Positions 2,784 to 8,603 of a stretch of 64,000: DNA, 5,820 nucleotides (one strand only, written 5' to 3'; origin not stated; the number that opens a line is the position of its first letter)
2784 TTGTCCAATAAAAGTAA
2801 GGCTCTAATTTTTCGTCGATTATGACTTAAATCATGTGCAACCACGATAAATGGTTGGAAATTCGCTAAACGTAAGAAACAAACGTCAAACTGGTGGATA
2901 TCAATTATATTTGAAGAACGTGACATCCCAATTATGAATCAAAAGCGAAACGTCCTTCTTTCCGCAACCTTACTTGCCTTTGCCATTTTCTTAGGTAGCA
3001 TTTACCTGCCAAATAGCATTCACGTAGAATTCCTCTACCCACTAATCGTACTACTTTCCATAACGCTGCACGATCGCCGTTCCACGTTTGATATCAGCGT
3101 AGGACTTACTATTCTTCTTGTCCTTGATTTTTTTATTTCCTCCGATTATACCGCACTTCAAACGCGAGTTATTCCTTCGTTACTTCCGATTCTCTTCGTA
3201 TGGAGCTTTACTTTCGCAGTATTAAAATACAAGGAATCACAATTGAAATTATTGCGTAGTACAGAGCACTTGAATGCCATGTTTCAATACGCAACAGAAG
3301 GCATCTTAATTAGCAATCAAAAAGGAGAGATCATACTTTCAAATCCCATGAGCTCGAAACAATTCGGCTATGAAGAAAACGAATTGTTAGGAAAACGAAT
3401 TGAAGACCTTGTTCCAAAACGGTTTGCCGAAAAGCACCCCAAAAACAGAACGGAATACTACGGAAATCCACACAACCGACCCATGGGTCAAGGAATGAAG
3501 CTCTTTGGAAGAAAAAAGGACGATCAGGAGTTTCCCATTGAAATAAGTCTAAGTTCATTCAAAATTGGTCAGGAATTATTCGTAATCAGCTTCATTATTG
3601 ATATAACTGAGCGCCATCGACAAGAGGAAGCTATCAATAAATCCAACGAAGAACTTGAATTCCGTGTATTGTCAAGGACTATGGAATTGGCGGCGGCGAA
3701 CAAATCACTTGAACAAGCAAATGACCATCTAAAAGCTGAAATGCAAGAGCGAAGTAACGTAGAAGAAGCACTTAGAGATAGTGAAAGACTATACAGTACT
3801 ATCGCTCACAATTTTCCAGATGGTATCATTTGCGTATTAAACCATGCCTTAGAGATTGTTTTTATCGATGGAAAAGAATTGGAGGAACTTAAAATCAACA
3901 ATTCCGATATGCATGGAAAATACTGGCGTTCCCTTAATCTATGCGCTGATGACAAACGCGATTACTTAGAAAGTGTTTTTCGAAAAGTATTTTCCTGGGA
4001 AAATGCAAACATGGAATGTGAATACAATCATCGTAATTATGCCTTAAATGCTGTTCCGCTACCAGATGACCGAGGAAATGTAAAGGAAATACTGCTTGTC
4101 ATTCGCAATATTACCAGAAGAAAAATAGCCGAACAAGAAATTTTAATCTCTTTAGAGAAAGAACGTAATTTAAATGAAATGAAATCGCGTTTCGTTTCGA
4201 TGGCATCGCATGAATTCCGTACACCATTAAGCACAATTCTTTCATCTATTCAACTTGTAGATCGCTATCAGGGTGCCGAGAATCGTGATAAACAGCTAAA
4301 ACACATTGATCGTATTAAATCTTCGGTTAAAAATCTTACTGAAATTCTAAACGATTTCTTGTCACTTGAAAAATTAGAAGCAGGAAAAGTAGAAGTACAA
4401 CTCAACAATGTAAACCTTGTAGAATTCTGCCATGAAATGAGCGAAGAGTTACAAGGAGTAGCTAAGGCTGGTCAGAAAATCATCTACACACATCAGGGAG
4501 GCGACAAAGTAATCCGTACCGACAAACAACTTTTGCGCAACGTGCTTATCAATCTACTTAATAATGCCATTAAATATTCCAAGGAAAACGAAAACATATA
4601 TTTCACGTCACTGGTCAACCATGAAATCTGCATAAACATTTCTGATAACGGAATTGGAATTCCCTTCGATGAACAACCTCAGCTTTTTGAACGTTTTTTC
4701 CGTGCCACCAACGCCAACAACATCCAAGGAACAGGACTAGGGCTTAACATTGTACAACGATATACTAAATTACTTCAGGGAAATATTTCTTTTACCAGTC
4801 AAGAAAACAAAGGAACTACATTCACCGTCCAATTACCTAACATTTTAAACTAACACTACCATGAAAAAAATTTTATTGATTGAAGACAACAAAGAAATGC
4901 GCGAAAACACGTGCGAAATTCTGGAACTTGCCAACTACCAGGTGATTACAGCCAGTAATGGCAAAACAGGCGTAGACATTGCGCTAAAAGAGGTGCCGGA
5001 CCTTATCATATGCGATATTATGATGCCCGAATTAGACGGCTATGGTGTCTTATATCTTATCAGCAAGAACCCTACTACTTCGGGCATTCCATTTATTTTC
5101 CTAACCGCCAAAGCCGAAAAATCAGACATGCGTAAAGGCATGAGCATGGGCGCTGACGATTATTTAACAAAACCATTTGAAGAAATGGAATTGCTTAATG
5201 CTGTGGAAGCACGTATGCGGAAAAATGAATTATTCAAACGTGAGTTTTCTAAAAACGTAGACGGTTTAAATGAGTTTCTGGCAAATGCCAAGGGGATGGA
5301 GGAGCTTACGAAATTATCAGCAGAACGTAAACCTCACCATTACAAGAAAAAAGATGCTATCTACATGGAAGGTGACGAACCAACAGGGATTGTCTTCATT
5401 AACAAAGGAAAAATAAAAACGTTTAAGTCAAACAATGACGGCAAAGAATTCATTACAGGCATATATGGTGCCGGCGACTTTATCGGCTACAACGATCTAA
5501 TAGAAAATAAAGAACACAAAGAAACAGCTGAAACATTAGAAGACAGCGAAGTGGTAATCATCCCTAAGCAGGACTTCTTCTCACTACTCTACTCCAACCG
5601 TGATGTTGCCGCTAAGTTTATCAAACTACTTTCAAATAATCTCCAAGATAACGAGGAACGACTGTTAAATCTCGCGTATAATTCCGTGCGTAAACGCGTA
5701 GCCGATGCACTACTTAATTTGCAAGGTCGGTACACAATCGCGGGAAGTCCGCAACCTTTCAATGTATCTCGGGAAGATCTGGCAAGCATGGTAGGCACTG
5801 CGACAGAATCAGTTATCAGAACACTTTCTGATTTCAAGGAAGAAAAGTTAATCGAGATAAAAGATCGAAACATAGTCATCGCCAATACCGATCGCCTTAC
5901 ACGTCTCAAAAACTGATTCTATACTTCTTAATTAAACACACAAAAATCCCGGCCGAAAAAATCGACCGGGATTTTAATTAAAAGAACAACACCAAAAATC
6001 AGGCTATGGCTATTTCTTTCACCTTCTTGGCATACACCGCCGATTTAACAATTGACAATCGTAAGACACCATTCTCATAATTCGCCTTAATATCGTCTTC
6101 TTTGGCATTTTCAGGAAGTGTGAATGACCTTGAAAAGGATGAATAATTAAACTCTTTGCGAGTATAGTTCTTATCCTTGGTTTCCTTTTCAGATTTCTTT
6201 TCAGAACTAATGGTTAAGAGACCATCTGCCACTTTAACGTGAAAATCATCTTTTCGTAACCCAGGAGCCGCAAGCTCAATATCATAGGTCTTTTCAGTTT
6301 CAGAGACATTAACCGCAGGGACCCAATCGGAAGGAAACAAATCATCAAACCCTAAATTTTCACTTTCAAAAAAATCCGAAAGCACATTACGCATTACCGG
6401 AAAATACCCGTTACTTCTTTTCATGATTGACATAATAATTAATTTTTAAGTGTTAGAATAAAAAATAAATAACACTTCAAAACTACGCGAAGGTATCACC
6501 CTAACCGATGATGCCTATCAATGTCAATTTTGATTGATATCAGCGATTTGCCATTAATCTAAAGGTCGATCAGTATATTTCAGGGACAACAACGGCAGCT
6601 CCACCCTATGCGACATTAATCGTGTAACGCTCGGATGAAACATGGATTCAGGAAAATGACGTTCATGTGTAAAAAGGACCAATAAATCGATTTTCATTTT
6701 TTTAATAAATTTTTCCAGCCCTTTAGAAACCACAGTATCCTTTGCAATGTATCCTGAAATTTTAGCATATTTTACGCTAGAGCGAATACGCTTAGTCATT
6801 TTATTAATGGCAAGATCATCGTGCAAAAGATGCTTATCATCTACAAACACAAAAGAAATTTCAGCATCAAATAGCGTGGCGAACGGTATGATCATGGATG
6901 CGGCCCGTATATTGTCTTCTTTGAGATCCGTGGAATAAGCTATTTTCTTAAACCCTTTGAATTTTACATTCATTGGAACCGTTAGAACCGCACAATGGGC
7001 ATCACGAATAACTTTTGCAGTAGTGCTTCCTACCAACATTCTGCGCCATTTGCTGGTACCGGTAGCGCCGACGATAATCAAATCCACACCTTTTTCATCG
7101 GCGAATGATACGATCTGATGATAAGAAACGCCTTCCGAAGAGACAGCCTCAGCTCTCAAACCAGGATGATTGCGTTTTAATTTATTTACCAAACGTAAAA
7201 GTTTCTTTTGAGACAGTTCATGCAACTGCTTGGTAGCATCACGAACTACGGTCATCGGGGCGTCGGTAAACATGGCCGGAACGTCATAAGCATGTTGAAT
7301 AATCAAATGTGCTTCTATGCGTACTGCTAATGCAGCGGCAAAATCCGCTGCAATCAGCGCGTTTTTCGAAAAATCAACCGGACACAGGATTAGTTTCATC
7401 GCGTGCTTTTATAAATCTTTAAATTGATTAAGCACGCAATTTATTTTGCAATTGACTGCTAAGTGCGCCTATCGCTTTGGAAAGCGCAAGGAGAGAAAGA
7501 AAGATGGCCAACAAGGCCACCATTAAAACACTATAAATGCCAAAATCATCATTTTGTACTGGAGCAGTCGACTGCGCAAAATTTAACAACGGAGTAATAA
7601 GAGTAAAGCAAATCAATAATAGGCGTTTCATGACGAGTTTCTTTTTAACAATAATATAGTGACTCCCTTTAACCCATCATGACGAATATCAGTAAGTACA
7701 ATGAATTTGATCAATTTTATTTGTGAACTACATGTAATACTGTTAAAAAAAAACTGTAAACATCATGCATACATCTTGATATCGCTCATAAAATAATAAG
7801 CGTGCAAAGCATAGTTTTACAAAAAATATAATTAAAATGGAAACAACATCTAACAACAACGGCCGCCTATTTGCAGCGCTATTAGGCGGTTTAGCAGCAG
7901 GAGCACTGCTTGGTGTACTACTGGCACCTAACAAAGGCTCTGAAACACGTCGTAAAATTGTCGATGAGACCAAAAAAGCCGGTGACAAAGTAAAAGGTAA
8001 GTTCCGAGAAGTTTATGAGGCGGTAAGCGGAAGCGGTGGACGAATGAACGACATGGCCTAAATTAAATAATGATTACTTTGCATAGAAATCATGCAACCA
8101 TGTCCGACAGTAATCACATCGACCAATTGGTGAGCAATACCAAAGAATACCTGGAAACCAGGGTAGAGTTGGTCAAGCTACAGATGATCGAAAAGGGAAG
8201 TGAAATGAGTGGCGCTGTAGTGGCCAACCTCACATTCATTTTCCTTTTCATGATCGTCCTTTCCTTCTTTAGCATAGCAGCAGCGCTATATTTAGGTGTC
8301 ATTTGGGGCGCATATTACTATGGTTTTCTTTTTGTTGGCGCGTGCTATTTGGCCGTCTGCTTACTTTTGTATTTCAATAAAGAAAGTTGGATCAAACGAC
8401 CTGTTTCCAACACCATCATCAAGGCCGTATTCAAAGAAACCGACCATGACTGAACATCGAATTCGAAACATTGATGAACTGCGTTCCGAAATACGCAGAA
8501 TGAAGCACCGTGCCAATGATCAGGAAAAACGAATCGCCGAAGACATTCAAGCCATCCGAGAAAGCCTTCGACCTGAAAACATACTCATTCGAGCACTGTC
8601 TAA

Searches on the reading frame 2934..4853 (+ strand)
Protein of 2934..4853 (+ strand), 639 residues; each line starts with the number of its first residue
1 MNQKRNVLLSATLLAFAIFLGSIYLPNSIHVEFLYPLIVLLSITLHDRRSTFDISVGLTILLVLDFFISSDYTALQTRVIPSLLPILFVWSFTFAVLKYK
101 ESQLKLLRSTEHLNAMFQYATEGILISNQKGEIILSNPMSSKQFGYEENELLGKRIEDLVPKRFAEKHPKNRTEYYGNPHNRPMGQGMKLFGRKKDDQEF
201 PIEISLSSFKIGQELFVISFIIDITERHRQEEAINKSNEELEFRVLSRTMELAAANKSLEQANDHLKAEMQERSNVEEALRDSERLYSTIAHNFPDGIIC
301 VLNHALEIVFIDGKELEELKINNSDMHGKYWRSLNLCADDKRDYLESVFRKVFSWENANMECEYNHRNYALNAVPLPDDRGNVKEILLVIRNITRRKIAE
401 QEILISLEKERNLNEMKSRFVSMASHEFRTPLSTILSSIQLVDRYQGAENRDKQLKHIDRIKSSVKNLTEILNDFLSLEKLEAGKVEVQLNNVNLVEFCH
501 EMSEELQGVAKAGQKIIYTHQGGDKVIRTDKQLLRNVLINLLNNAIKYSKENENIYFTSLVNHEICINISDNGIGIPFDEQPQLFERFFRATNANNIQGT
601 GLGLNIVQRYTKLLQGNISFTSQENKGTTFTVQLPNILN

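Call 73: search_protein_families(library=pfam, proteins=[window:2934-4853:+], max_evalue=0.001)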
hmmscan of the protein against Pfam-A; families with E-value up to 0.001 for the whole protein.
window:2934-4853:+ (639 aa): 6 families
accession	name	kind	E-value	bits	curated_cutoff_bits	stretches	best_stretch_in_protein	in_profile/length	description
PF02518.31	HATPase_c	-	1.6e-26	93.3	26.4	1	530-635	2-108/111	Histidine kinase-, DNA gyrase B-, and HSP90-like ATPase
PF13426.13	PAS_9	-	2.5e-15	57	27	1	122-226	2-103/103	PAS domain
PF00512.31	HisKA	-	4.8e-15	55.8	26.9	1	416-484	1-66/66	His Kinase A (phospho-acceptor) domain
PF08448.16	PAS_4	-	2.5e-08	34.6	23.1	0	293-397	3-109/110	PAS fold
PF00989.32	PAS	-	4.7e-08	33.5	22.6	1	111-166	1-57/113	PAS fold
PF24820.1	Diguanyl_cycl_sensor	-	4.4e-05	23.8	28.1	0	117-218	2-105/109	Diguanylate cyclase-like sensor domain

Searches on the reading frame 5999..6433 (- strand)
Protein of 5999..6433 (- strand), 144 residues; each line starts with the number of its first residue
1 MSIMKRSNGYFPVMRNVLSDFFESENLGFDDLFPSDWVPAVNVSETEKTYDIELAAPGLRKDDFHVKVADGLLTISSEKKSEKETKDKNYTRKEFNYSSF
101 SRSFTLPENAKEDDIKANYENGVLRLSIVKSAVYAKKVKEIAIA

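Call 73: search_protein_families(library=pfam, proteins=[window:5999-6433:-], max_evalue=0.001)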
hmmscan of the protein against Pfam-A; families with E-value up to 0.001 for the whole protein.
window:5999-6433:- (144 aa): 2 families
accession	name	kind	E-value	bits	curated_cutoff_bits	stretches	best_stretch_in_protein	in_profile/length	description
PF00011.27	HSP20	-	1.5e-25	89.7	20.8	1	44-143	3-101/102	Hsp20/alpha crystallin family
PF17886.7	ArsA_HSP20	-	2.8e-06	27.2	22.5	1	48-126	2-61/63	HSP20-like domain found in ArsA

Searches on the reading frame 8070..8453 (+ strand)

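Call 73: search_protein_families(library=pfam, proteins=[window:8070-8453:+], max_evalue=0.001)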
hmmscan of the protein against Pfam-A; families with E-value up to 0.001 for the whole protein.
window:8070-8453:+ (127 aa): 1 family
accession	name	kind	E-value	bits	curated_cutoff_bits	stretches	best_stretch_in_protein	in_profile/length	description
PF07332.16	Phage_holin_3_6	-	1.3e-09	38.5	28.4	1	17-110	4-96/116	Putative Actinobacterial Holin-X, holin superfamily III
